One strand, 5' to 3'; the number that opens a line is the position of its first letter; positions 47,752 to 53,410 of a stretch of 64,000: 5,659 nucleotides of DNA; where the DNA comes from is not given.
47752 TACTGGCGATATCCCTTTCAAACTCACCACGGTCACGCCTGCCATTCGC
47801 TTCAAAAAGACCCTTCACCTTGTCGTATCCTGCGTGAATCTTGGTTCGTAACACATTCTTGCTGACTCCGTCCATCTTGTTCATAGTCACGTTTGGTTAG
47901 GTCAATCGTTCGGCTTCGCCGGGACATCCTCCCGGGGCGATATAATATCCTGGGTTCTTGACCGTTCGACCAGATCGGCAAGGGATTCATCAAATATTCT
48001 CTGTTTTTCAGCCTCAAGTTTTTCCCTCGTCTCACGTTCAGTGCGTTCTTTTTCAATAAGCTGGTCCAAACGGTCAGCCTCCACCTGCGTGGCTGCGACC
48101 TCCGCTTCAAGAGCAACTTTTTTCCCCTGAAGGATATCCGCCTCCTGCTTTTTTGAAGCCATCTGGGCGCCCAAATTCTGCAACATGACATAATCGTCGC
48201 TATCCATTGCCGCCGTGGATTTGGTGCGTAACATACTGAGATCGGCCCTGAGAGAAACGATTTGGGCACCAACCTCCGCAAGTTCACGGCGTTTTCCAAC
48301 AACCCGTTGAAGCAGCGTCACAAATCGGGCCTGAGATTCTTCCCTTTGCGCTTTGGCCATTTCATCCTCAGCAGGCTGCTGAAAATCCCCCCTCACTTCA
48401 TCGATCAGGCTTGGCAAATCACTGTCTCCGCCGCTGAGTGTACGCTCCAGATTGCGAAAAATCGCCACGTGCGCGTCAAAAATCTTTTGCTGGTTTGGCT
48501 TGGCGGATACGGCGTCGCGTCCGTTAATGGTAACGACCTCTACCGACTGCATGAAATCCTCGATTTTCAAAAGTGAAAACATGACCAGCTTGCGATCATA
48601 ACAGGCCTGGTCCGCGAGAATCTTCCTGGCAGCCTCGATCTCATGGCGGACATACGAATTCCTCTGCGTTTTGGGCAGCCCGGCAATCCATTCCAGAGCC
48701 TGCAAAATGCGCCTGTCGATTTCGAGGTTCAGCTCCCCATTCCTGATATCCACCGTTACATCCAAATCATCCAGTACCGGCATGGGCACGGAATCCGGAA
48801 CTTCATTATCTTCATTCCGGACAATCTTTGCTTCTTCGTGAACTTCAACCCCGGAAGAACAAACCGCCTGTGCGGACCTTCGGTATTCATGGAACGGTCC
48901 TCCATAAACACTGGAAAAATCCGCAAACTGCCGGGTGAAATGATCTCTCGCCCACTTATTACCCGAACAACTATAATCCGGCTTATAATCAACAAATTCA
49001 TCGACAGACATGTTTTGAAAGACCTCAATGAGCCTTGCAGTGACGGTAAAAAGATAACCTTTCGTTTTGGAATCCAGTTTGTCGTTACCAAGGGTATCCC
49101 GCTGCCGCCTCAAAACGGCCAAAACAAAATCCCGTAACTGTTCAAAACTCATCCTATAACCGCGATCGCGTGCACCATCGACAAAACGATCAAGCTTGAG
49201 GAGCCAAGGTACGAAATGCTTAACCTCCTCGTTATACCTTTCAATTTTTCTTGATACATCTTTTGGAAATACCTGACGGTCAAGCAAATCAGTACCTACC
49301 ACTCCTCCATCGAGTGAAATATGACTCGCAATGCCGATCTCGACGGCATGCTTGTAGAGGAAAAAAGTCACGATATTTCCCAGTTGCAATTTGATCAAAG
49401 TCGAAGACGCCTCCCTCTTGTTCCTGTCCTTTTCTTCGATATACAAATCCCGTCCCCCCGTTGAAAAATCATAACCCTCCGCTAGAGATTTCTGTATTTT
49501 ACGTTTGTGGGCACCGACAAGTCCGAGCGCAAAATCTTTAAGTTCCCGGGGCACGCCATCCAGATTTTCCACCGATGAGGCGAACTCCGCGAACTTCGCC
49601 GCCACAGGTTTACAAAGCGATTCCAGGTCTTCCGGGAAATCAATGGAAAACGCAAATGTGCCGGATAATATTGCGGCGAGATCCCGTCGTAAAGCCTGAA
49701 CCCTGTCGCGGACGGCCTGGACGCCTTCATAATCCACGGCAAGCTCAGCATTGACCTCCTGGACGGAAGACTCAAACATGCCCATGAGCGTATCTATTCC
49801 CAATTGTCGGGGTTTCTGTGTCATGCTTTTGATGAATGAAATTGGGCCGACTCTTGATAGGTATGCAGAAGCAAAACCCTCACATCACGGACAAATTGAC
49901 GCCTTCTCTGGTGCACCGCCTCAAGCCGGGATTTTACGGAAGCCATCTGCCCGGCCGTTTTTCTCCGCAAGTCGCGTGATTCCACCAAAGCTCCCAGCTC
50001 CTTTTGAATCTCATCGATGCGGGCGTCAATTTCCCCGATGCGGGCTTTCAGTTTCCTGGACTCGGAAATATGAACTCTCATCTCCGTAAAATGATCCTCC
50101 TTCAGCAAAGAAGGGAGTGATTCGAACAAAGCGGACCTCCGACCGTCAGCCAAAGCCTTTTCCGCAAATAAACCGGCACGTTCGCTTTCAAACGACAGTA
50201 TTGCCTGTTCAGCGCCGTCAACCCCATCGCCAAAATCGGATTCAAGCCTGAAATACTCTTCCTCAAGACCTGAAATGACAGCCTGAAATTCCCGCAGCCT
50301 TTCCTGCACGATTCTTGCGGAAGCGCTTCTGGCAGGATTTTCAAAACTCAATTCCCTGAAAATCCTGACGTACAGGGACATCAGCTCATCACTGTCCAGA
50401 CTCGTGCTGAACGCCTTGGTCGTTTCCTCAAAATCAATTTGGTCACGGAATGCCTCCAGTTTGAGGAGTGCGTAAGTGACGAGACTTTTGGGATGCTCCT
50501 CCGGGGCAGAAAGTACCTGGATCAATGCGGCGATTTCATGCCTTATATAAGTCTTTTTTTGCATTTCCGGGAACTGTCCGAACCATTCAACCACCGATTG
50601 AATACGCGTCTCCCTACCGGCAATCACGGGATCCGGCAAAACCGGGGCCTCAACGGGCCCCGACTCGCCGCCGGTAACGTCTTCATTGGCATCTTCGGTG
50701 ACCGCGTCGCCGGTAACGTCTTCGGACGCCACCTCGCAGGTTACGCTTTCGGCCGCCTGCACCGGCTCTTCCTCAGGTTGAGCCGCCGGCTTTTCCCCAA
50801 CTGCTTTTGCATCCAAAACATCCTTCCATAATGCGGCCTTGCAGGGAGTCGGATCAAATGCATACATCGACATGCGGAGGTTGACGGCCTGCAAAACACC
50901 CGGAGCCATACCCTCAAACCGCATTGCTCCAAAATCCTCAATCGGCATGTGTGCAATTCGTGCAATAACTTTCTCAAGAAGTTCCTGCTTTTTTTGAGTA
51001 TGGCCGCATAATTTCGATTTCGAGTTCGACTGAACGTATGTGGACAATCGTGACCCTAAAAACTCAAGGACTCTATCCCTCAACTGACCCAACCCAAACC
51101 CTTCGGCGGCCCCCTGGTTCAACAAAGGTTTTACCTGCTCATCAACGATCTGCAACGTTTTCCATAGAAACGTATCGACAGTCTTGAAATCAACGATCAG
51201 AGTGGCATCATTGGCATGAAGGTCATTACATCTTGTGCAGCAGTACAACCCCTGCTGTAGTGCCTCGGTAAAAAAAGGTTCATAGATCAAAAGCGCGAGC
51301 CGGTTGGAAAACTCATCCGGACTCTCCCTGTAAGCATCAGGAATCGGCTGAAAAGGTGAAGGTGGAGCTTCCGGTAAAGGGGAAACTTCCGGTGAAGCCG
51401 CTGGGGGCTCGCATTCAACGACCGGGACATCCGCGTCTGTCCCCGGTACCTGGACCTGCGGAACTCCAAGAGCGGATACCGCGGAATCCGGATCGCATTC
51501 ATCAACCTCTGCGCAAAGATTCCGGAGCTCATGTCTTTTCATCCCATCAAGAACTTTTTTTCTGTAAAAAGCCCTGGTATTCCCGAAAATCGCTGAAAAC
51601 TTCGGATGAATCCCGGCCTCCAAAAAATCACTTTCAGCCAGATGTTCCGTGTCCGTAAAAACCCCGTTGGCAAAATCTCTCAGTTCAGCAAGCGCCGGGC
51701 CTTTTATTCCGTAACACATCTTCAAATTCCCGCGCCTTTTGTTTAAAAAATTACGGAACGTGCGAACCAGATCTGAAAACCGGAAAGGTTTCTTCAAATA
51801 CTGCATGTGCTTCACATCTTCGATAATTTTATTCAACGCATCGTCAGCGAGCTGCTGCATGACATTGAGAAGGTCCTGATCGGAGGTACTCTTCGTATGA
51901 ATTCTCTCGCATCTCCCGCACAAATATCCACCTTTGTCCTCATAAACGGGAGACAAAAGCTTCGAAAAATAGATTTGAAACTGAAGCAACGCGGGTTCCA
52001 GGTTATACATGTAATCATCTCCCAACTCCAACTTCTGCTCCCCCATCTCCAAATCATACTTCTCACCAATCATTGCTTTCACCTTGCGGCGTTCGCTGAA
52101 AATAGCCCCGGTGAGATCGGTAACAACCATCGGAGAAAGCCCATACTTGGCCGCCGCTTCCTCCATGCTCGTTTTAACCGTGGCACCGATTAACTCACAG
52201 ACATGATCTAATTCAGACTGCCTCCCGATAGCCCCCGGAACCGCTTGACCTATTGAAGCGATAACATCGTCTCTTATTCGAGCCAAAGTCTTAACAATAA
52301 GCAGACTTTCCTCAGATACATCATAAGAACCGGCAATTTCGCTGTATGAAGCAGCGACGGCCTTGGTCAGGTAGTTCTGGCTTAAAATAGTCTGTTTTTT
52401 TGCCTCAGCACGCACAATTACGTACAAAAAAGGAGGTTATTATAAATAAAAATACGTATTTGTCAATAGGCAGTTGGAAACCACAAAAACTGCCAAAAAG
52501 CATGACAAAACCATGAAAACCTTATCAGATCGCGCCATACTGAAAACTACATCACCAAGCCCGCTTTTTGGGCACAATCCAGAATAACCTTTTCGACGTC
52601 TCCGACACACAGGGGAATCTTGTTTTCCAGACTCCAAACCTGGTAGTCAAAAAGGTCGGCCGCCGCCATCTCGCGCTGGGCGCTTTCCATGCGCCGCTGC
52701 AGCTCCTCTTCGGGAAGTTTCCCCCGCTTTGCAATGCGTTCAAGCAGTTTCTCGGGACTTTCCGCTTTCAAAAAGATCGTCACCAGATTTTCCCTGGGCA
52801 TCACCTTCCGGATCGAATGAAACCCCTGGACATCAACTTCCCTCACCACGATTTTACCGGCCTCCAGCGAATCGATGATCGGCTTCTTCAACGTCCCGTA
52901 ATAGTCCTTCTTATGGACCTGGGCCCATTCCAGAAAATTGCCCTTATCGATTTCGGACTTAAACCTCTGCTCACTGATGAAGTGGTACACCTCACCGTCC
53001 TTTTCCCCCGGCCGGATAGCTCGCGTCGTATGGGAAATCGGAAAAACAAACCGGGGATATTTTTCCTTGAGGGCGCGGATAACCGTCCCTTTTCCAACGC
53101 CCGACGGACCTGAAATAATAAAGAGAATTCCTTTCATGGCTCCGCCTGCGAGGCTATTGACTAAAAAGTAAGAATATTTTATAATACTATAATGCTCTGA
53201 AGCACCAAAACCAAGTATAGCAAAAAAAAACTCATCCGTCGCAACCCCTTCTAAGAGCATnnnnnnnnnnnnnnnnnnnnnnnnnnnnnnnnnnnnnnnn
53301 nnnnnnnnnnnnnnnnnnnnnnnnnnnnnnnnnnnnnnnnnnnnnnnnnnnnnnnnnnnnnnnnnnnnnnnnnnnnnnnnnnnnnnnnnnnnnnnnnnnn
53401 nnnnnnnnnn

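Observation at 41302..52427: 11.1-kb operon of three paralogous giant coiled-coil proteins plus an SNF2-helicase/methyltransferase fusion: candidate undescribed system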

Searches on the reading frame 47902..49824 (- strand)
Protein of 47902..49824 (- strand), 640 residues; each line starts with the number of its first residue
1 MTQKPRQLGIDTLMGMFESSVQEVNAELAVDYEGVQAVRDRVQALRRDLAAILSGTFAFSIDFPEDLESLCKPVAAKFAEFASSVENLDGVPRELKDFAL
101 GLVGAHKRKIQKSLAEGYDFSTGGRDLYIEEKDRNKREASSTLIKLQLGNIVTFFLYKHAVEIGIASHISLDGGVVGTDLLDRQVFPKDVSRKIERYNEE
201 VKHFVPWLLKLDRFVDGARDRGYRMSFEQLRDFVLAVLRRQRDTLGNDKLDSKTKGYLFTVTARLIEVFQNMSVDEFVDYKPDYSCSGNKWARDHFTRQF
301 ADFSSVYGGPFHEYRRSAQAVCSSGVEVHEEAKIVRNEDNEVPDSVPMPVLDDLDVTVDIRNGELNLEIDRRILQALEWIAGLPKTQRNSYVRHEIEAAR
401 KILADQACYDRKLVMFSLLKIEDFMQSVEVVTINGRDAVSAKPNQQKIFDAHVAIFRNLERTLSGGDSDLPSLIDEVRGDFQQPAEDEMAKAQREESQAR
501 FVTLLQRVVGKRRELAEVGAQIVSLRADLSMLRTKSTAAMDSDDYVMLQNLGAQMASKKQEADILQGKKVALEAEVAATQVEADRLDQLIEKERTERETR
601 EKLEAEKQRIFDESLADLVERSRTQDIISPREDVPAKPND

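Call 4: search_protein_families(library=pfam, proteins=[window:47902-49824:-], max_evalue=0.1)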
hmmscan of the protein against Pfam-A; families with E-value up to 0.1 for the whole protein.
window:47902-49824:- (640 aa): 0 families

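Call 5: search_protein_families(library=padloc, proteins=[window:47902-49824:-], max_evalue=0.1)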
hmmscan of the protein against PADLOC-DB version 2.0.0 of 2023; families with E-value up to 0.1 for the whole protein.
window:47902-49824:- (640 aa): 1 family
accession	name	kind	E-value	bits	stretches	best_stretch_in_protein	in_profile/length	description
PDLC01466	Cas6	-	0.0069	14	1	203-273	10-79/223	"CAS-I,CAS-II,CAS-III,CAS-IV,CAS-V,CAS-VI; crRNAmaturation"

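Call 6: search_protein_families(library=ncbifam, proteins=[window:47902-49824:-], max_evalue=0.1)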
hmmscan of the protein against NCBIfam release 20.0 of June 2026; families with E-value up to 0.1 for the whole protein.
window:47902-49824:- (640 aa): 1 family
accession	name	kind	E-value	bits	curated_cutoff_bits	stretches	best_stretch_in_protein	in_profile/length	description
NF033930.1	pneumo_PspA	exception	0.00095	18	850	1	488-618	132-259/659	pneumococcal surface protein A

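Call 18: find_encoding_contigs(protein=window:47902-49824:-, flank=10000, max_places=6)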
Protein window:47902-49824:- (640 aa): 23 contigs read that carry it; 1 place shown.
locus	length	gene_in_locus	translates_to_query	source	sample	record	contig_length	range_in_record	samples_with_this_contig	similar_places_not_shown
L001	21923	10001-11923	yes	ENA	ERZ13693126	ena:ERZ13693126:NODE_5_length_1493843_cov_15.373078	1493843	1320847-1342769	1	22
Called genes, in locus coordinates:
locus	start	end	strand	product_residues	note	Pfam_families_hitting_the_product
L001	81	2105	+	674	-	PF01432:Peptidase_M3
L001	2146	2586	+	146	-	PF00581:Rhodanese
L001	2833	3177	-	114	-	-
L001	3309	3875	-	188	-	PF06210:DUF1003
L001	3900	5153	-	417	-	PF01555:N6_N4_Mtase (weak)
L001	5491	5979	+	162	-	PF00436:SSB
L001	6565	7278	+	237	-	PF00625:Guanylate_kin, PF13238:AAA_18 (weak)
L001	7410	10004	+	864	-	-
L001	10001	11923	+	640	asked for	-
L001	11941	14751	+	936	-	-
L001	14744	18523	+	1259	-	PF00176:SNF2-rel_dom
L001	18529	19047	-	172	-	-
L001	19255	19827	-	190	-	PF03193:RsgA_GTPase (faint), PF02421:FeoB_N, PF00350:Dynamin_N (faint), PF01926:MMR_HSR1, PF00009:GTP_EFTU (weak)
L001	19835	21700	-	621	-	PF00270:DEAD, PF04851:ResIII, PF00271:Helicase_C, PF16124:RecQ_Zn_bind, PF09382:RQC, PF00570:HRDC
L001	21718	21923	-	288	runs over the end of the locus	PF21302:Zn_ribbon_RlmA, PF01209:Ubie_methyltran (weak), PF13679:Methyltransf_32 (faint), PF08241:Methyltransf_11, PF13649:Methyltransf_25, PF13847:Methyltransf_31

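Call 90: search_protein_families(library=phrogs, proteins=[window:47902-49824:-], max_evalue=0.01)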
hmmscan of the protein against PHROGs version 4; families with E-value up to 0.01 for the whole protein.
window:47902-49824:- (640 aa): 0 families

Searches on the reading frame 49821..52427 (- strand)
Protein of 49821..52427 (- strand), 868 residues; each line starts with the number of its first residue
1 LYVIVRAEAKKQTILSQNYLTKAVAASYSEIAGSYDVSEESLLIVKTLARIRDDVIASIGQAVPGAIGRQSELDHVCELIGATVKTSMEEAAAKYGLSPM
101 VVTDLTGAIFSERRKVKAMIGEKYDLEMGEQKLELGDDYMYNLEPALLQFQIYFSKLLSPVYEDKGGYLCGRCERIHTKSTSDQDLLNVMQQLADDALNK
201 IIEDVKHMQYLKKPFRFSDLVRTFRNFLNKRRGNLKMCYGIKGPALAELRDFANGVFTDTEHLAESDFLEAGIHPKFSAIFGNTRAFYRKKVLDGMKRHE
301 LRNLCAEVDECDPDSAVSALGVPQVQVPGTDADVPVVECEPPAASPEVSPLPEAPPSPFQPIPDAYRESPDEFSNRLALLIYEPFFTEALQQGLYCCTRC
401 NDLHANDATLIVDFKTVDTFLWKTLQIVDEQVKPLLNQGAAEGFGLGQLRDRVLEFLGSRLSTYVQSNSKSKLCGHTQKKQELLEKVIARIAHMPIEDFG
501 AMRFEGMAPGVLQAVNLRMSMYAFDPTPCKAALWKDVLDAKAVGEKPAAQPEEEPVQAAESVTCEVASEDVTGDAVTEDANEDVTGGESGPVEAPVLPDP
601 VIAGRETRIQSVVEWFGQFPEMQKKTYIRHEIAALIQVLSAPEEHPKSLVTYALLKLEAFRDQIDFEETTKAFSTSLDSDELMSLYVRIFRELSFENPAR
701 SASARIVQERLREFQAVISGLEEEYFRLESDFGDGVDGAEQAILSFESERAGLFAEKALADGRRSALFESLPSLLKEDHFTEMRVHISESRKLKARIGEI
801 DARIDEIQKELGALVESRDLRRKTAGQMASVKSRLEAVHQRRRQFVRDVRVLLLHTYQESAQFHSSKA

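Call 4: search_protein_families(library=pfam, proteins=[window:49821-52427:-], max_evalue=0.1)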
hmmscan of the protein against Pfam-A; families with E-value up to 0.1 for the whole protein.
window:49821-52427:- (868 aa): 0 families

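Call 5: search_protein_families(library=padloc, proteins=[window:49821-52427:-], max_evalue=0.1)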
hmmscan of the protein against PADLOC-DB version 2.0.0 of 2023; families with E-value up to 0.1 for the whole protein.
window:49821-52427:- (868 aa): 2 families
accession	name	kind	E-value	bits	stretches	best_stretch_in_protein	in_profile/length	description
PDLC02288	AbiEii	-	0.015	12.2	1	165-217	56-106/294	AbiEii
PDLC03859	LmuB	-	0.079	10.1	0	702-836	346-425/611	-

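Call 6: search_protein_families(library=ncbifam, proteins=[window:49821-52427:-], max_evalue=0.1)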
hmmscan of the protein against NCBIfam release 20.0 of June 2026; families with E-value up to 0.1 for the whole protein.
window:49821-52427:- (868 aa): 2 families
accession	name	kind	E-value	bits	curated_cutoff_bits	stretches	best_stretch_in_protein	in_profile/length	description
NF047515.1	SpiroCoCo_C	equivalog_domain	0.0062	15.7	125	1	788-845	4-61/313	SpiroCoCo family coiled-coil protein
NF052629.1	SrfG_fam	equivalog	0.095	12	430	0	606-683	202-277/324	SrfG family effector protein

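Call 19: find_homologous_proteins(query=window:49821-52427:-)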
Query window:49821-52427:- (868 aa): 1 proteins with E <= 0.001 among 8000 candidates.
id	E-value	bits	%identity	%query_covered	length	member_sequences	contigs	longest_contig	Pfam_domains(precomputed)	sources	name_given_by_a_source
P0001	0.0e+0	1928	100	100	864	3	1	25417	-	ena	-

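Call 90: search_protein_families(library=phrogs, proteins=[window:49821-52415:-], max_evalue=0.01)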
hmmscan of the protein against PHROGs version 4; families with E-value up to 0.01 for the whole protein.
window:49821-52415:- (864 aa): 0 families

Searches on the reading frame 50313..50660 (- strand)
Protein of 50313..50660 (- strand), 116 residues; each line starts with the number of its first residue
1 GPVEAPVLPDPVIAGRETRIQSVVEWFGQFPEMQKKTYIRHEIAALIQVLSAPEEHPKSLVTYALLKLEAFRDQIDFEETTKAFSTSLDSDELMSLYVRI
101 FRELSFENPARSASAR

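Call 107: search_solved_structures(query=A8, max_evalue=10)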
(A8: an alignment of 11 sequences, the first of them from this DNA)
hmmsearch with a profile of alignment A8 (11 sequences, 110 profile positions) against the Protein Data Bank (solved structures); distinct sequences matched with E-value up to 10: 16.
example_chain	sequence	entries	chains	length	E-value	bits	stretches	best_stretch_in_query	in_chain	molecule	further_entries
5h7c_A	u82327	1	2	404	0.0018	21.5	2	24-87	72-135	Immunoglobulin G-binding protein A, DHR14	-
7uxa_C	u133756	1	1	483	0.017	18.3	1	19-67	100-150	tRNA-splicing endonuclease subunit Sen2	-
8iss_B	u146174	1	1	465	0.018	18.3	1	19-67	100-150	tRNA-splicing endonuclease subunit Sen2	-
8hmz_A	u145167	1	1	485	0.019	18.2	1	19-67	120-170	tRNA-splicing endonuclease subunit Sen2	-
8hmy_A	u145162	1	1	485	0.019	18.2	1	19-67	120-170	tRNA-splicing endonuclease subunit Sen2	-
8fbk_A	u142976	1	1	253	0.029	17.6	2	6-84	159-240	KWOCA_65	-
5h78_A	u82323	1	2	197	0.067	16.4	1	24-84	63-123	cAMP-dependent protein kinase type II-alpha regulatory subunit,DHR14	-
5cwh_A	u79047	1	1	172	0.071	16.4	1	12-83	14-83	Designed helical repeat protein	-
1kfr_A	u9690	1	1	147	0.11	15.8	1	45-100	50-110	Hemoglobin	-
1h97_A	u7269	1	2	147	0.15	15.3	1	45-100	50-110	Globin-3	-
2nps_A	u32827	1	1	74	0.32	14.2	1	6-40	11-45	Vesicle-associated membrane protein 4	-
31zn_C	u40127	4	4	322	0.49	13.7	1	16-89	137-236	Cyclin-L2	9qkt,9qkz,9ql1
3ilx_A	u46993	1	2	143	0.64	13.3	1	35-91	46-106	First ORF in transposon ISC1904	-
4a4z_A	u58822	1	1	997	1.5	12.1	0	39-84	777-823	ANTIVIRAL HELICASE SKI2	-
6g90_A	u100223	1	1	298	2.1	11.6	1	38-91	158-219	U1 small nuclear ribonucleoprotein A,U1 small nuclear ribonucleoprotein A,U1 small nuclear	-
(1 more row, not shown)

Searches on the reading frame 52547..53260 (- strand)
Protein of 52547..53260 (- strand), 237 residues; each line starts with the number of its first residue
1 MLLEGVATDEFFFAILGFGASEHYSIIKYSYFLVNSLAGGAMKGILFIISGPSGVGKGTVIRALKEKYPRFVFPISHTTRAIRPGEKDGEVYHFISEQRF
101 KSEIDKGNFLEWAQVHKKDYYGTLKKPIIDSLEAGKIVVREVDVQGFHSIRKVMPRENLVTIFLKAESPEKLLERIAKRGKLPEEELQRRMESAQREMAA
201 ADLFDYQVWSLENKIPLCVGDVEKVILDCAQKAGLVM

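Call 12: search_protein_families(library=pfam, proteins=[window:52547-53260:-], max_evalue=0.001)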
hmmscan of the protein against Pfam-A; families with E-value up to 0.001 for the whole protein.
window:52547-53260:- (237 aa): 2 families
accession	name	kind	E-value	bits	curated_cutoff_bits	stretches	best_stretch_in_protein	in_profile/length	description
PF00625.27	Guanylate_kin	-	1.9e-38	132.4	25.2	1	46-208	4-163/182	Guanylate kinase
PF13238.12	AAA_18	-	3.6e-07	31.1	29.4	1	48-186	2-118/128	AAA domain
